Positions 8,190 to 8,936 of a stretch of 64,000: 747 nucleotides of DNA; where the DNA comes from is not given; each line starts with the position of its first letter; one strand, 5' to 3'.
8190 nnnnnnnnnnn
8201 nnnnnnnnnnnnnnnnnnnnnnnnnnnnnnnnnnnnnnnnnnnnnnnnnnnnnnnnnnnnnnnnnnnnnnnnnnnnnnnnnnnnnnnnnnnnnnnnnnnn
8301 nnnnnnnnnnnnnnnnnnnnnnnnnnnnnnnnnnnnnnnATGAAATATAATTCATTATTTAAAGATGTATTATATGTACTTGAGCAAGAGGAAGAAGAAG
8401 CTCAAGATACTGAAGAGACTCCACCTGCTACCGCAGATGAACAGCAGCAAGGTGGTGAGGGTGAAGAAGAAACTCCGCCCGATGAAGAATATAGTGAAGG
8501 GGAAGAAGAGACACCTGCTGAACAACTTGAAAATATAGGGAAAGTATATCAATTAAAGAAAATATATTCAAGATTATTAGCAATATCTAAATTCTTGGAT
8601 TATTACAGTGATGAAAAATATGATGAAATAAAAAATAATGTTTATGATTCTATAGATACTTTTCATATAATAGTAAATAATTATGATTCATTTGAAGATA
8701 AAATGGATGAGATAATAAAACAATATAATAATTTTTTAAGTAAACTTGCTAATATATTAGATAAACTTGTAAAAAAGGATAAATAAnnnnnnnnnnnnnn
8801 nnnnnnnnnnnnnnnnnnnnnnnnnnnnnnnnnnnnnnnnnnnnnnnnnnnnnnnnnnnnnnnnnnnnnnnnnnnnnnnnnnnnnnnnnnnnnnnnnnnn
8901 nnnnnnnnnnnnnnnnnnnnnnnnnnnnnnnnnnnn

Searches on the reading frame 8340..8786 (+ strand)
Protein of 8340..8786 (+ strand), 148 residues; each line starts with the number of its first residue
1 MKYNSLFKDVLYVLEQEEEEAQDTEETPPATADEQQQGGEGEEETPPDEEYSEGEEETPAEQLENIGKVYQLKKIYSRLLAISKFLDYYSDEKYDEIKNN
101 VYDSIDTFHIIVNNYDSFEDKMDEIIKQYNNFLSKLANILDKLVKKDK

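Call 57: search_protein_families(library=pfam, proteins=[window:8340-8786:+], max_evalue=0.01)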
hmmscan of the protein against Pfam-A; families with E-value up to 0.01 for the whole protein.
window:8340-8786:+ (148 aa): 1 family
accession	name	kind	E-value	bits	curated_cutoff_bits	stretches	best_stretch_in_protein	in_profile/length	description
PF04546.19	Sigma70_ner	-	6.1e-05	23.5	29.7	1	18-132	37-145/210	Sigma-70, non-essential region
